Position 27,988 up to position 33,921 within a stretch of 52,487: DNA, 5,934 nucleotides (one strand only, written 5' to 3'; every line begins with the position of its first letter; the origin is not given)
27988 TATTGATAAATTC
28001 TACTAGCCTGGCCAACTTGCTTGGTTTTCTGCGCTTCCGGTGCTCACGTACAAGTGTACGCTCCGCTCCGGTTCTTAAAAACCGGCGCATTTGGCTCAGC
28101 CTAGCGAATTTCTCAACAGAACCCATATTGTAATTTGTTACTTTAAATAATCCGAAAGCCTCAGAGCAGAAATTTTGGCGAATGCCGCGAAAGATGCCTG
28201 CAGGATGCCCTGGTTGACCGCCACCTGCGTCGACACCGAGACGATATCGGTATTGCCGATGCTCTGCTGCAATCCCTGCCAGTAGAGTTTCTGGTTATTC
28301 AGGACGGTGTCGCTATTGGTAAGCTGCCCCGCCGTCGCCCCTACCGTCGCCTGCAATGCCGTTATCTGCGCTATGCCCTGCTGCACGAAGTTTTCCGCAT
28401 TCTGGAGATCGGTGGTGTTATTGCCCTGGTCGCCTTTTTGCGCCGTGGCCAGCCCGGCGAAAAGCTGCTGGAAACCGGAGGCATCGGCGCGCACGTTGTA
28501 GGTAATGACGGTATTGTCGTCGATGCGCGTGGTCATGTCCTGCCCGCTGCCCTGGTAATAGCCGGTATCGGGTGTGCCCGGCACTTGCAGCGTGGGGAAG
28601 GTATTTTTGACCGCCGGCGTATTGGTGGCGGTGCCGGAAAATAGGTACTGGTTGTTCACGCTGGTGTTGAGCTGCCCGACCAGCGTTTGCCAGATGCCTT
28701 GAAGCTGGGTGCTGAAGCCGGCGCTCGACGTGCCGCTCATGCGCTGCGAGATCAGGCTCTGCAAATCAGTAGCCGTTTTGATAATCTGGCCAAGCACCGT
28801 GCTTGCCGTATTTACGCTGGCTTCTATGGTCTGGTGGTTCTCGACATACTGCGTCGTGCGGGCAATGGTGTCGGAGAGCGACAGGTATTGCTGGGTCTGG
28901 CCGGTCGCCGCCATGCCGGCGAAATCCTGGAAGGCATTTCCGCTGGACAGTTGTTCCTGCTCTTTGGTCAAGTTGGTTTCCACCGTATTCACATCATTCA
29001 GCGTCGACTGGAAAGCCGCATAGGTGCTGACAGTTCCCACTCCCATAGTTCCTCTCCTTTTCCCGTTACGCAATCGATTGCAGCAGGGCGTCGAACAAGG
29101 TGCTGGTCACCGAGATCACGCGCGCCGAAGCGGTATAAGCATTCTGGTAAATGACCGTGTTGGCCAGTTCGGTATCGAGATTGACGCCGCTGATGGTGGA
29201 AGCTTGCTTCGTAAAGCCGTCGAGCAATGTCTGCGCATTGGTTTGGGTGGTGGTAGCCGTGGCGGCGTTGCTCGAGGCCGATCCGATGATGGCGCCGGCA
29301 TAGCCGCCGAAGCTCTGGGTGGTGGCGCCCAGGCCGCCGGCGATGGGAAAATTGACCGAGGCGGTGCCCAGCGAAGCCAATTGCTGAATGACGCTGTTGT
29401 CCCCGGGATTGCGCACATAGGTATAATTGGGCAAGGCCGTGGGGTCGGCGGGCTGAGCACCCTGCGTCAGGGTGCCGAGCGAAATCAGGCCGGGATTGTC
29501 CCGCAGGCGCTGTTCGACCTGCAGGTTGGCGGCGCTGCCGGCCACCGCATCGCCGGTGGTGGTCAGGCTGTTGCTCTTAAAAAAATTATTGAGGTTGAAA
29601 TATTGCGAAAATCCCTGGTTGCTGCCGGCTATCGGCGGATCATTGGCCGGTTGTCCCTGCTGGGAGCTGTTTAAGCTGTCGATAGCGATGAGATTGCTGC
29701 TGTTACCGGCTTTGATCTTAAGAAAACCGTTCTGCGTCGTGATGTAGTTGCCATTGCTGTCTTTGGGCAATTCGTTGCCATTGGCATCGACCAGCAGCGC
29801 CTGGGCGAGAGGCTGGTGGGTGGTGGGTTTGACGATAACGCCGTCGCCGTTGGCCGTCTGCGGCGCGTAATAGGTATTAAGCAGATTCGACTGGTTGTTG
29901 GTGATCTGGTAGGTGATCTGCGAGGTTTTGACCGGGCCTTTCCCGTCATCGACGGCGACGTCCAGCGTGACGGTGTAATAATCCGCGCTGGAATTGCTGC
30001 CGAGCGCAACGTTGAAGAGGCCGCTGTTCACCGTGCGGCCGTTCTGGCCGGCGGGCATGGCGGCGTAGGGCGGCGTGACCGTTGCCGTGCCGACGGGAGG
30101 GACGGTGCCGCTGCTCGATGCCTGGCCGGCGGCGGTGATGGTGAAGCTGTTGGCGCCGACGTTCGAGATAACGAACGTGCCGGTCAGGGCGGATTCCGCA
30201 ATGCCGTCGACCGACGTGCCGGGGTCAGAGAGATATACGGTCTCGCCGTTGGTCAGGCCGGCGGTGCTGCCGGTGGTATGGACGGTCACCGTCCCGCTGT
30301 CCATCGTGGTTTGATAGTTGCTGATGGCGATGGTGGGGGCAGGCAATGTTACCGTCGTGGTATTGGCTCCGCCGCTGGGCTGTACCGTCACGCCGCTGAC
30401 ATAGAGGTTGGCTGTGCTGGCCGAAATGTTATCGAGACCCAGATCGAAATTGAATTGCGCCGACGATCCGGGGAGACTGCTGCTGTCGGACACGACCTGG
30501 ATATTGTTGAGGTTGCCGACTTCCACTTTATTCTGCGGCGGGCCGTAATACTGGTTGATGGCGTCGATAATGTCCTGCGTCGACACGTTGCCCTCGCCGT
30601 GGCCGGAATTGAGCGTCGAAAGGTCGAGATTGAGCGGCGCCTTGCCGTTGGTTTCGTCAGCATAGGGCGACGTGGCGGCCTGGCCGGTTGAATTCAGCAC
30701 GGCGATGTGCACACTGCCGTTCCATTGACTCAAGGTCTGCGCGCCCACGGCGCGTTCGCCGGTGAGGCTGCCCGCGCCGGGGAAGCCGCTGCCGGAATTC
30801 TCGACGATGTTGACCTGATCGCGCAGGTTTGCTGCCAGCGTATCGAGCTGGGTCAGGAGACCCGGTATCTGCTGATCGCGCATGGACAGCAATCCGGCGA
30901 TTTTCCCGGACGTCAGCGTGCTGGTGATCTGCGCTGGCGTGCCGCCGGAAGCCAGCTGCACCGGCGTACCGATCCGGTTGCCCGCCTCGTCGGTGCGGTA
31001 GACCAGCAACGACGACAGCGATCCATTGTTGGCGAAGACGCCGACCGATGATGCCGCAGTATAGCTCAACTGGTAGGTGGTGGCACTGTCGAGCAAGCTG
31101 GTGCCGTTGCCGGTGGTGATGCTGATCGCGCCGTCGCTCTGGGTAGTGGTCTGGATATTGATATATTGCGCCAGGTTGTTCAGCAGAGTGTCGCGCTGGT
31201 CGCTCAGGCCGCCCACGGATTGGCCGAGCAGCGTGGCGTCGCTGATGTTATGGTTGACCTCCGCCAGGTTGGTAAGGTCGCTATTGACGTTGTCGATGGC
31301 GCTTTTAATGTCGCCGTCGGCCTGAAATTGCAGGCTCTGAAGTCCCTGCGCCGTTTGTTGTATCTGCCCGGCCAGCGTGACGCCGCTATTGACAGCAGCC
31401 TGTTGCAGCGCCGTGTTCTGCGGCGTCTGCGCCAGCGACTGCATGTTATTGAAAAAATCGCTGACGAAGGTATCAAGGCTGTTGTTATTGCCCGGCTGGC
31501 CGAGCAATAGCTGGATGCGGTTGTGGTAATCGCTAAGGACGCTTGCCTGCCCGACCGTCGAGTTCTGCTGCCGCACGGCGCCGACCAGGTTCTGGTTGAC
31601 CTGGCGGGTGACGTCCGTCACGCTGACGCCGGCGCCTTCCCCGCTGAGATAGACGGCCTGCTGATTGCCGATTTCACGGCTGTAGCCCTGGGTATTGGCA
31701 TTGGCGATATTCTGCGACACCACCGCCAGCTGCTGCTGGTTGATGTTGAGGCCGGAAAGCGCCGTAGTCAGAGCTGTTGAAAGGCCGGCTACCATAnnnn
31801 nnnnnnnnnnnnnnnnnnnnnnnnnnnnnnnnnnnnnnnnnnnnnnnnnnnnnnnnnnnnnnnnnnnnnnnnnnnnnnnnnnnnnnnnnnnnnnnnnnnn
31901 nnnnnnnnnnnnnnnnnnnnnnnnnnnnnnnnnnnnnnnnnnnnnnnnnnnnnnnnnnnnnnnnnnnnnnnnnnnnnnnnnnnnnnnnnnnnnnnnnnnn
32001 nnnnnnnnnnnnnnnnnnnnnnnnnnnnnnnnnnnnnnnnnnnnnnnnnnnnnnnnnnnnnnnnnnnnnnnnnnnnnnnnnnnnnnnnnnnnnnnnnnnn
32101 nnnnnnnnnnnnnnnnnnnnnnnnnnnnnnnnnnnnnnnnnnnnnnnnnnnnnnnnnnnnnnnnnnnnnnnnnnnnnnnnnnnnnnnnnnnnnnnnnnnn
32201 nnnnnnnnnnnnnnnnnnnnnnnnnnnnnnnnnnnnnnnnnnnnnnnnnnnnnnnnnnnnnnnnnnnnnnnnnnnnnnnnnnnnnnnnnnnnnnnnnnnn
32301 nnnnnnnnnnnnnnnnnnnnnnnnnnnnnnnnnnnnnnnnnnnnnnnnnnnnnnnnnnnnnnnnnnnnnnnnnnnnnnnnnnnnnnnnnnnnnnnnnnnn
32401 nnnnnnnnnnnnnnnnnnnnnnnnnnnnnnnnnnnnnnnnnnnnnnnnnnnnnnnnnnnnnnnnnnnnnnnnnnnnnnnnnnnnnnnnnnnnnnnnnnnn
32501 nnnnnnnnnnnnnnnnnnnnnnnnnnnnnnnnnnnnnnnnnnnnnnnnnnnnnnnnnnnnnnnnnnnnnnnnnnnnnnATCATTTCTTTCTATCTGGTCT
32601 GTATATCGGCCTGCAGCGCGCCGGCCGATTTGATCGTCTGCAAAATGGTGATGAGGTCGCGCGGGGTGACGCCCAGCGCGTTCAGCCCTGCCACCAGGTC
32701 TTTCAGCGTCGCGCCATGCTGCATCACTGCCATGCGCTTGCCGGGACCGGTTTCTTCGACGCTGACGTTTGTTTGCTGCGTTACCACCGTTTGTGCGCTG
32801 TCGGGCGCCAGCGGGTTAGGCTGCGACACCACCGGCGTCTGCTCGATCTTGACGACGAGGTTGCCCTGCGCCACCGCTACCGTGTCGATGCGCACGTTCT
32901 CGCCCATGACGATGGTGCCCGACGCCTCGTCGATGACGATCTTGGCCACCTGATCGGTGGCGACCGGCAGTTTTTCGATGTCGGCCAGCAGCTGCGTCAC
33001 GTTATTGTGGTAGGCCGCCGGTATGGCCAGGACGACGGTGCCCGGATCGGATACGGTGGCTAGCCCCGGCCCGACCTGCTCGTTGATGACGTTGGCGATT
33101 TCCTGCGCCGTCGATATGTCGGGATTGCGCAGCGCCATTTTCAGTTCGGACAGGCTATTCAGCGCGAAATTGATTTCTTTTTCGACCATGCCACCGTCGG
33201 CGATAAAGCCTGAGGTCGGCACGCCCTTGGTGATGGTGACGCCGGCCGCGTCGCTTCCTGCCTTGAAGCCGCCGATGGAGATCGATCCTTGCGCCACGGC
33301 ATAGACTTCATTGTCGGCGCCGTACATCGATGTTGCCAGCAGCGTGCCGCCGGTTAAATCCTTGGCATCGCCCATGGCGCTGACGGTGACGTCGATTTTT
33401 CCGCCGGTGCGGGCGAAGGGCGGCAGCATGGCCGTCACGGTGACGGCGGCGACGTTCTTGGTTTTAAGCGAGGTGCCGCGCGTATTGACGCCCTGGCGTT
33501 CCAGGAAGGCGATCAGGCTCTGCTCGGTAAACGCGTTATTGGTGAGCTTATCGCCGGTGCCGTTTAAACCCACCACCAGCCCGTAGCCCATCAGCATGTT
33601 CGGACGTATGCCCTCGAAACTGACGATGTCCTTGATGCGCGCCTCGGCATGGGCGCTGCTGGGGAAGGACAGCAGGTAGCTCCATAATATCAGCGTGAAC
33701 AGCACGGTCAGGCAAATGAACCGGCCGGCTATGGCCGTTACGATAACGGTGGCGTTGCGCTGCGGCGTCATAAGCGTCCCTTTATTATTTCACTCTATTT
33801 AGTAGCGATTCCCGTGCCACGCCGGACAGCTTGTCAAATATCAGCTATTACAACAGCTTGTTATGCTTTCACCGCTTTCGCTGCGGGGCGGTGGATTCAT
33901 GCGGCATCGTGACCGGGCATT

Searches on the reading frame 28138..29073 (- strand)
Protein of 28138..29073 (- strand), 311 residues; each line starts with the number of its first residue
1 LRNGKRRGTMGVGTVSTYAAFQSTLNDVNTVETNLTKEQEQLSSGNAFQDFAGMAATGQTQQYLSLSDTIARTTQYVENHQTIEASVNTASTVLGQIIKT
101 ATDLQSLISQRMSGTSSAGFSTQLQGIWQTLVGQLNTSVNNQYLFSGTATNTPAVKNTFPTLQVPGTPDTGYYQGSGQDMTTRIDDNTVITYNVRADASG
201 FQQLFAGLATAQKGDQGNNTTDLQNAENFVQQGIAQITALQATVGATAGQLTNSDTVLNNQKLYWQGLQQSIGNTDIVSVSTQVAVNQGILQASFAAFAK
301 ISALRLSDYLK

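Call 3: search_protein_families(library=pfam, proteins=[window:28138-29073:-], max_evalue=0.01)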
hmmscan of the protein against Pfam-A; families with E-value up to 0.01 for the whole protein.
window:28138-29073:- (311 aa): 2 families
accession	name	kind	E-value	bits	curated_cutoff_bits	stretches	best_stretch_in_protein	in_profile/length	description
PF00669.25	Flagellin_N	-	6.7e-13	49.3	26.6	1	15-150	1-139/139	Bacterial flagellin N-terminal helical region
PF00700.27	Flagellin_C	-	0.00042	21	23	1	230-305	4-81/86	Bacterial flagellin C-terminal helical region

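Call 7: search_protein_families(library=ncbifam, proteins=[window:28138-29073:-], max_evalue=0.001)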
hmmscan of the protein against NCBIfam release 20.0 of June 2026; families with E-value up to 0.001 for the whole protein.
window:28138-29073:- (311 aa): 8 families
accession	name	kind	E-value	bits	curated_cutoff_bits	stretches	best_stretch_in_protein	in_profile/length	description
NF006489.0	PRK08913.1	equivalog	8.3e-40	137.1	217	1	13-311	3-303/303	flagellin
TIGR02550.1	flagell_flgL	equivalog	5.1e-25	88.6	127.2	2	15-193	2-175/387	flagellar hook-associated protein FlgL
NF004669.0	PRK06008.1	equivalog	4.6e-21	75.6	230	2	10-156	1-146/348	flagellar hook-associated family protein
NF009361.0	PRK12717.1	equivalog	4.4e-13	48.6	407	2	207-309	418-523/524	flagellar hook-associated protein 3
NF005980.0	PRK08073.1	equivalog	5.6e-13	48.8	291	1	15-309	3-286/287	flagellar hook-associated protein 3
NF006265.0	PRK08412.1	equivalog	1.9e-09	36.3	749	1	18-196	6-174/827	flagellar hook-associated protein FlgL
NF011282.0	PRK14692.1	equivalog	7.5e-08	31.1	878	1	19-155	7-145/749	flagellar hook-associated protein FlgL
NF005187.0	PRK06663.1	equivalog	3e-06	26.3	337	1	15-161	4-153/419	flagellar hook-associated protein 3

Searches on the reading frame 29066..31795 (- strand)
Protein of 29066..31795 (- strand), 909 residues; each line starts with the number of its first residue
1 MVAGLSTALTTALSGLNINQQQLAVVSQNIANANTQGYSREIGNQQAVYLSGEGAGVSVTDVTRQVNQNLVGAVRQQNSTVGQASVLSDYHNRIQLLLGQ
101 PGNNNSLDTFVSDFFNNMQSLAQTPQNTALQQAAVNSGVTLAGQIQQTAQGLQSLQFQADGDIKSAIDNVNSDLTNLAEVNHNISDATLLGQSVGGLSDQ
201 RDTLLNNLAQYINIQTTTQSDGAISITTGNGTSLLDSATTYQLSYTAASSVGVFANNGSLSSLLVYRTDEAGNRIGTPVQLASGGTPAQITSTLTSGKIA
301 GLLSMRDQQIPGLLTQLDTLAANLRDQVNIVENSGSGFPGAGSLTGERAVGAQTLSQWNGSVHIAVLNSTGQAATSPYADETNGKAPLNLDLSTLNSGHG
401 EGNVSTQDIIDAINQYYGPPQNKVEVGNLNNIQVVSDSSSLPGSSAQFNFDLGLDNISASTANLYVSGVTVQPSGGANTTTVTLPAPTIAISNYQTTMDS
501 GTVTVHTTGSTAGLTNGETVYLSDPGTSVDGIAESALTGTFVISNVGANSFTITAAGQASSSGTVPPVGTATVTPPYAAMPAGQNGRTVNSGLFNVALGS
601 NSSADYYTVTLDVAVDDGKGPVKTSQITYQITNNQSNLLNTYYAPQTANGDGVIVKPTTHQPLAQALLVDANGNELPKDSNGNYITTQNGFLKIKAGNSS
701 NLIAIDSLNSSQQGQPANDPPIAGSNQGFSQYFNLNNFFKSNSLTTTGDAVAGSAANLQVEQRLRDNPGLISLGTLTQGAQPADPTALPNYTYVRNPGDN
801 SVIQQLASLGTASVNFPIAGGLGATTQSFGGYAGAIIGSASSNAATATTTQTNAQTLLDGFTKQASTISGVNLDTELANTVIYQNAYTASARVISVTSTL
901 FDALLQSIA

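Call 6: search_protein_families(library=pfam, proteins=[window:29066-31795:-], max_evalue=0.0001)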
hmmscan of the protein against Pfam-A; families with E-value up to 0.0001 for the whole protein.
window:29066-31795:- (909 aa): 3 families
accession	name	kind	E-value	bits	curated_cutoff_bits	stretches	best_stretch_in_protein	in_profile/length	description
PF22638.1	FlgK_D1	-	2.2e-41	142.4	28.6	1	93-340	3-226/233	Flagellar hook-associated protein FlgK helical domain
PF00460.25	Flg_bb_rod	-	6.6e-08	32.8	20.7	1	9-38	1-30/31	Flagella basal body rod protein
PF06429.18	Flg_bbr_C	-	1.4e-06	28.2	23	1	867-906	6-45/46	Flagellar basal body rod FlgEFG protein C-terminal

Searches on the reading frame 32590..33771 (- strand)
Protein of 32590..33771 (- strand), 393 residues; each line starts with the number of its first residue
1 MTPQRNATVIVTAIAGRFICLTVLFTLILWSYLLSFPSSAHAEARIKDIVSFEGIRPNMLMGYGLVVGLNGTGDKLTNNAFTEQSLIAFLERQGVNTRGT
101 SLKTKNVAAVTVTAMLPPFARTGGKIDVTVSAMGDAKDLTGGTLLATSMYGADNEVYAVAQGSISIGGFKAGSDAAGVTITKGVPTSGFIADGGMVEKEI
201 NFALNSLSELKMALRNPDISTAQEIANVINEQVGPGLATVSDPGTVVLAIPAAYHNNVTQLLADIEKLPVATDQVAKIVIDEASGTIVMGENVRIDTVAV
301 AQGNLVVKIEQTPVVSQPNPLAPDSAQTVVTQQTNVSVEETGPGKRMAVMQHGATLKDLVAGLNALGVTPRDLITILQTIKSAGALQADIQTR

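Call 6: search_protein_families(library=pfam, proteins=[window:32590-33771:-], max_evalue=0.0001)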
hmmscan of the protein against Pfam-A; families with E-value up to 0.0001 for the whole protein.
window:32590-33771:- (393 aa): 1 family
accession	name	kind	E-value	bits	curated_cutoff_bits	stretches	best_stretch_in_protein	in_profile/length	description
PF02119.21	FlgI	-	1.3e-129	432.4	25.3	1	45-391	1-342/343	Flagellar P-ring protein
